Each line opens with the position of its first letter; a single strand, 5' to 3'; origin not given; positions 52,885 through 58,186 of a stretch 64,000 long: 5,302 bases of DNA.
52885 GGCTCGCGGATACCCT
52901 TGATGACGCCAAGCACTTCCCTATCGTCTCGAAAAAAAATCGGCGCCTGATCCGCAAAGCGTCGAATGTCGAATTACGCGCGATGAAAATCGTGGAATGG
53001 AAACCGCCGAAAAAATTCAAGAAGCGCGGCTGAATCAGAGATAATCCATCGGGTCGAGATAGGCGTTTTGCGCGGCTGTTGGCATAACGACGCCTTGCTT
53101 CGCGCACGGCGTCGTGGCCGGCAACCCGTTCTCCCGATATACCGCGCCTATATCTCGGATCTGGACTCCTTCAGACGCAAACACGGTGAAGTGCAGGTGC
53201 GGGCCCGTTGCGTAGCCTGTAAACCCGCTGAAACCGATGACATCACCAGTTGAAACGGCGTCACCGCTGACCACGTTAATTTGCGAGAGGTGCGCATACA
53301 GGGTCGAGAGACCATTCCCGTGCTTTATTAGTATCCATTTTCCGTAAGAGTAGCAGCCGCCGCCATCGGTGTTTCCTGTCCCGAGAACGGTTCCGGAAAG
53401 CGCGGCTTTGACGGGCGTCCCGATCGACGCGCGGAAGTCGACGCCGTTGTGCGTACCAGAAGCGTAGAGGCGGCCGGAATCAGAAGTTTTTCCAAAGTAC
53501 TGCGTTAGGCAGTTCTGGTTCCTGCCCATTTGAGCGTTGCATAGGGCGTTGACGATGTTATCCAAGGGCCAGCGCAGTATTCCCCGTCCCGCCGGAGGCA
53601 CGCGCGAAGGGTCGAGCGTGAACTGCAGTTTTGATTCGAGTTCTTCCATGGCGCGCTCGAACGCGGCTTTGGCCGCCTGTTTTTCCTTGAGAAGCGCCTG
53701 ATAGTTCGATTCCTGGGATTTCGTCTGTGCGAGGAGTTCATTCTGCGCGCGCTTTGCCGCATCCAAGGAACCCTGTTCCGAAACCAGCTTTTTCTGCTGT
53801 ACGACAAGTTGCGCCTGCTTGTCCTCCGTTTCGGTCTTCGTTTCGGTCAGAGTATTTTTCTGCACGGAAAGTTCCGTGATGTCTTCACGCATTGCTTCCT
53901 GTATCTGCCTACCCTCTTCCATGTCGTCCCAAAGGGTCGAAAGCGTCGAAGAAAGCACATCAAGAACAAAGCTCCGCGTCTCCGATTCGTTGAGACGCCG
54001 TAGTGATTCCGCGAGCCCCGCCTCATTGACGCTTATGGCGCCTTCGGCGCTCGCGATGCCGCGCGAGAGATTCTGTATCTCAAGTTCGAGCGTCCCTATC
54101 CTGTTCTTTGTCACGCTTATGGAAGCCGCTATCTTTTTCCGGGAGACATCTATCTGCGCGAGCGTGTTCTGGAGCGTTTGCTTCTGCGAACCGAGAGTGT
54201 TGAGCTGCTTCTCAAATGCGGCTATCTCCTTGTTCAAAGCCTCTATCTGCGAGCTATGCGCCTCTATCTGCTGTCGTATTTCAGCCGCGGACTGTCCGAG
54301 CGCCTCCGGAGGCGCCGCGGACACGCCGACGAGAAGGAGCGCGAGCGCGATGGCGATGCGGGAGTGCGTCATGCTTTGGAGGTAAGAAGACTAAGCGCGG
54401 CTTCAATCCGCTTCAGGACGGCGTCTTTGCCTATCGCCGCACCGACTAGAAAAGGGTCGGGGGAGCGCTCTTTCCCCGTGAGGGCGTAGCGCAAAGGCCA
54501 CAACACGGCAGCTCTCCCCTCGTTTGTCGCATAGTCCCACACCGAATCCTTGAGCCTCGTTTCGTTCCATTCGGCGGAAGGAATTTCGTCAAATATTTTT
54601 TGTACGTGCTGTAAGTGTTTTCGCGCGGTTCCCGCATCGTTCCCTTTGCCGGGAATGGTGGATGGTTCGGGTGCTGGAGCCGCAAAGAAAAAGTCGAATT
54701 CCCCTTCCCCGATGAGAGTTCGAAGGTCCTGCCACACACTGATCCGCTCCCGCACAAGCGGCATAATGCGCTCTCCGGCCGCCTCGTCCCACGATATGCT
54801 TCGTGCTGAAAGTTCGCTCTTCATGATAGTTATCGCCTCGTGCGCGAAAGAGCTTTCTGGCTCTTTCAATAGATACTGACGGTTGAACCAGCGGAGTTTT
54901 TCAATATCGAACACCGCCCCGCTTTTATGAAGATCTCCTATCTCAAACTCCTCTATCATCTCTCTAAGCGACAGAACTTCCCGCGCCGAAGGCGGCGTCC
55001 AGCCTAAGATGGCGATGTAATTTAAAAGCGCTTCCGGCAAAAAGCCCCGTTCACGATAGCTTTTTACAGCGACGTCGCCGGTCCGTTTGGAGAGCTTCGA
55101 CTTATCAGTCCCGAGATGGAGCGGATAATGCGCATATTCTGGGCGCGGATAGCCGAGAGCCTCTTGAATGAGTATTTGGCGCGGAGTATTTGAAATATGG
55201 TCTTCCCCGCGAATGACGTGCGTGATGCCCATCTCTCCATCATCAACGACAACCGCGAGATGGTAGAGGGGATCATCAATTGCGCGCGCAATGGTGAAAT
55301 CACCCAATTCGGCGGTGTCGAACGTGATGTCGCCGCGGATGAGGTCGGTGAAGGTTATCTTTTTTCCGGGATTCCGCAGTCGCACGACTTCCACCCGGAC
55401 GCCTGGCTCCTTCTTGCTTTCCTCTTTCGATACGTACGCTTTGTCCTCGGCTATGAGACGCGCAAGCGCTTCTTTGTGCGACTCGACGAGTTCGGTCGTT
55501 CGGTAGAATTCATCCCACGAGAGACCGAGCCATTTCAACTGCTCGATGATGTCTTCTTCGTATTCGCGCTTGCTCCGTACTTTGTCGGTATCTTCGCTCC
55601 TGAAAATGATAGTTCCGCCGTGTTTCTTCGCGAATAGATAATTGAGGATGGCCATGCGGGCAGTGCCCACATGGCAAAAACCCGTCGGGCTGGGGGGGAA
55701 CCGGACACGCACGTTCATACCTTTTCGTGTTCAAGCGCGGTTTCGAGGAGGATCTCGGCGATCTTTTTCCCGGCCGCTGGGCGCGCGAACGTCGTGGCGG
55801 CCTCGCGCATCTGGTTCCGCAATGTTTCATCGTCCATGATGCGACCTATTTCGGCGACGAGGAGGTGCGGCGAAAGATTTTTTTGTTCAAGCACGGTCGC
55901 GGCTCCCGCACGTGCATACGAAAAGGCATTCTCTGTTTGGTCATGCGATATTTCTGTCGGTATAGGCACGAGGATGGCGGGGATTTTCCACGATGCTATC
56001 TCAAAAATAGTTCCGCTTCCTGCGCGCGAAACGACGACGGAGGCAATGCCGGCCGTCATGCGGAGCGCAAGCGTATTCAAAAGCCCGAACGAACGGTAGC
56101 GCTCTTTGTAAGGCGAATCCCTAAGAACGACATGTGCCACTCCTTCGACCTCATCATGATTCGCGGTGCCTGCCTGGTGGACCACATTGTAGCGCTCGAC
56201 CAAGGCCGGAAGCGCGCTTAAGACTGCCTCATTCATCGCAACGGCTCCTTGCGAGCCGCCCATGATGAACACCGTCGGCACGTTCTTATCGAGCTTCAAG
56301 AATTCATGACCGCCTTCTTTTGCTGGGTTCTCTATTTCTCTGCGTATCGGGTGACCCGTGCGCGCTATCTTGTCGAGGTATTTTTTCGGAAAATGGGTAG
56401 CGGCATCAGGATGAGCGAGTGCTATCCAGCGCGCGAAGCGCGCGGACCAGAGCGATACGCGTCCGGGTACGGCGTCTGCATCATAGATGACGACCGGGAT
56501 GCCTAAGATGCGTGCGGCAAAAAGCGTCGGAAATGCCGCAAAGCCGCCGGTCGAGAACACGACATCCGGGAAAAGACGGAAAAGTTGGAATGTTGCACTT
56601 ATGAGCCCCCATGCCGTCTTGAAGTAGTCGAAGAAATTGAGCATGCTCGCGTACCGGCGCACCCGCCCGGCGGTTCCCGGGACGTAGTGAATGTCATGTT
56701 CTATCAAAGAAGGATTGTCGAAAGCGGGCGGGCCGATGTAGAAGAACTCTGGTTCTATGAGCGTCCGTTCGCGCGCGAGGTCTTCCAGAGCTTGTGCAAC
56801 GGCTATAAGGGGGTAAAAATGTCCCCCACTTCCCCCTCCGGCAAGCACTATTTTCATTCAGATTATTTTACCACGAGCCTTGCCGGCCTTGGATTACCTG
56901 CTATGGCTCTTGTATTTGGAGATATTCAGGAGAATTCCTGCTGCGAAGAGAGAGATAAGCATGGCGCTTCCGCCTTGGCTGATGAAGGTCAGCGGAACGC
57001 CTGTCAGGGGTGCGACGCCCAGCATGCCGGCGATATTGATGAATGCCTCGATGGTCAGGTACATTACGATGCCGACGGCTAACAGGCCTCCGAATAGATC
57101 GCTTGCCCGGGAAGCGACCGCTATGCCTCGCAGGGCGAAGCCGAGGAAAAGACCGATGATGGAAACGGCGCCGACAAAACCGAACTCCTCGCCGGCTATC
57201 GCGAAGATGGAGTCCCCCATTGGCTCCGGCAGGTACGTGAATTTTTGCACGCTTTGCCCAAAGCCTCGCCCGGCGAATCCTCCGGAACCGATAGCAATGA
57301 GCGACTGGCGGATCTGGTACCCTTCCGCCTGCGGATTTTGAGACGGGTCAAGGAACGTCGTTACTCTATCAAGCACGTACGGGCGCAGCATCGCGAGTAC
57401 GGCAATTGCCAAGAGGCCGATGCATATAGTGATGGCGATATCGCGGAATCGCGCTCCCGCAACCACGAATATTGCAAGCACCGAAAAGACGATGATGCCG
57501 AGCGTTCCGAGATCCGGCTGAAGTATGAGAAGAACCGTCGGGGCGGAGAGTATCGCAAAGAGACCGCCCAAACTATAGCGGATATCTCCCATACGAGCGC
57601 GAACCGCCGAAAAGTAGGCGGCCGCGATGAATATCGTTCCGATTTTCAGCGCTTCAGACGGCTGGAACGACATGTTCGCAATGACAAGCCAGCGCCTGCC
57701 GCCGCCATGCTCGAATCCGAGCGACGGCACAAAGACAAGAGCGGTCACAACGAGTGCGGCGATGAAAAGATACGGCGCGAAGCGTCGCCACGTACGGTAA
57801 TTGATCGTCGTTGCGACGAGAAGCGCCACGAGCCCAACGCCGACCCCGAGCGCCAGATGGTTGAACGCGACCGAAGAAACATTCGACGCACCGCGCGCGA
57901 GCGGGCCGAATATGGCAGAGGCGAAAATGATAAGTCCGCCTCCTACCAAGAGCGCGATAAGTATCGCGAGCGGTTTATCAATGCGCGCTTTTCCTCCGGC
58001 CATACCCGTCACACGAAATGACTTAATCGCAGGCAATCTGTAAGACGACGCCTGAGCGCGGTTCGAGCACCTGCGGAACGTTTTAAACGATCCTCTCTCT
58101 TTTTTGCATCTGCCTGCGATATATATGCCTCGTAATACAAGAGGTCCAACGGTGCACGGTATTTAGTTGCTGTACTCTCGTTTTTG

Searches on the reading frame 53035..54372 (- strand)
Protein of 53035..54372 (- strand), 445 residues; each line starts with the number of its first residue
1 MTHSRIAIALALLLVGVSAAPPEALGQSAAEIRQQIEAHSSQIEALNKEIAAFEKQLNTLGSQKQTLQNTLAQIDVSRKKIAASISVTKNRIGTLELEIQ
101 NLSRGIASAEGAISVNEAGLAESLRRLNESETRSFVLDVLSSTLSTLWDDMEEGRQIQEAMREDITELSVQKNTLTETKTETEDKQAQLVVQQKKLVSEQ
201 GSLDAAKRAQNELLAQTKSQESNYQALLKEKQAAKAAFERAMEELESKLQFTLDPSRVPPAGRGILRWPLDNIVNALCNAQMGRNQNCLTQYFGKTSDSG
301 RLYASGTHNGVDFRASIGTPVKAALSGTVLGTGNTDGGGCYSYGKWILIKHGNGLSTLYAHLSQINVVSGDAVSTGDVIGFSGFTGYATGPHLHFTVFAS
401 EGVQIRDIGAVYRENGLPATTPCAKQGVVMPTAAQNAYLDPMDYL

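Call 92: search_protein_families(library=pfam, proteins=[window:53035-54372:-], max_evalue=0.0001)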
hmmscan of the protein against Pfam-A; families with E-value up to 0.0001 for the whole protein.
window:53035-54372:- (445 aa): 1 family
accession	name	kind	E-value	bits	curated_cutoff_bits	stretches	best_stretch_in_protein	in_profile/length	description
PF01551.29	Peptidase_M23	-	2.9e-28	98.4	28.7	1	307-398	2-88/96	Peptidase family M23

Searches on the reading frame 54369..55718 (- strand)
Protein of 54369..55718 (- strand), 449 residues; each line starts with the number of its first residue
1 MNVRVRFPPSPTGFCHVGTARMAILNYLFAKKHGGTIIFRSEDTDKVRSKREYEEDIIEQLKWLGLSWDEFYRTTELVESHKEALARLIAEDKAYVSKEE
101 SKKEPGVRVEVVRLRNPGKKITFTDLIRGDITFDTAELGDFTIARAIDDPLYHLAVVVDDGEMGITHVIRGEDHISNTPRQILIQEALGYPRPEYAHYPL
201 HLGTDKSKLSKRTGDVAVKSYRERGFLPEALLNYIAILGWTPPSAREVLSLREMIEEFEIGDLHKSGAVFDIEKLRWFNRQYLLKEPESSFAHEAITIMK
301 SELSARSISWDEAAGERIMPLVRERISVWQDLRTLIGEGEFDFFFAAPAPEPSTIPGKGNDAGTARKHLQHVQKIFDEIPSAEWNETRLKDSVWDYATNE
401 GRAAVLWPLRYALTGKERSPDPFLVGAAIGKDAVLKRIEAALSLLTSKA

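Call 92: search_protein_families(library=pfam, proteins=[window:54369-55718:-], max_evalue=0.0001)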
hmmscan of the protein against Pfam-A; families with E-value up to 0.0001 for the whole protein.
window:54369-55718:- (449 aa): 2 families
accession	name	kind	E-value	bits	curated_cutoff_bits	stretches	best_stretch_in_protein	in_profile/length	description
PF00749.27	tRNA-synt_1c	-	6.5e-81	272.1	23.4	2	108-277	142-314/314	tRNA synthetases class I (E and Q), catalytic domain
PF19269.4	Anticodon_2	-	1e-16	62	23.6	1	311-442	12-141/141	Anticodon binding domain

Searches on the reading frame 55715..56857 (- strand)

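Call 92: search_protein_families(library=pfam, proteins=[window:55715-56857:-], max_evalue=0.0001)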
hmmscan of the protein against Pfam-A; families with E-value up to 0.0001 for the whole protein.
window:55715-56857:- (380 aa): 2 families
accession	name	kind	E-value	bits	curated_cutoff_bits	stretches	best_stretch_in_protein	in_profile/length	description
PF04101.22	Glyco_tran_28_C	-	2.9e-31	109.2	22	1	195-359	1-160/166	Glycosyltransferase family 28 C-terminal domain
PF03033.26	Glyco_transf_28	-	1.6e-20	74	26.2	1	3-144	1-136/139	Glycosyltransferase family 28 N-terminal domain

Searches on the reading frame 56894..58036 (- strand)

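Call 92: search_protein_families(library=pfam, proteins=[window:56894-58036:-], max_evalue=0.0001)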
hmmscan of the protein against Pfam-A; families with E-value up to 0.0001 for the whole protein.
window:56894-58036:- (380 aa): 1 family
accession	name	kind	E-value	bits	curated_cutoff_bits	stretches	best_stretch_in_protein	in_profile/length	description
PF01098.24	FTSW_RODA_SPOVE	-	1.6e-91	307.4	26.4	1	25-377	5-355/356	Cell cycle protein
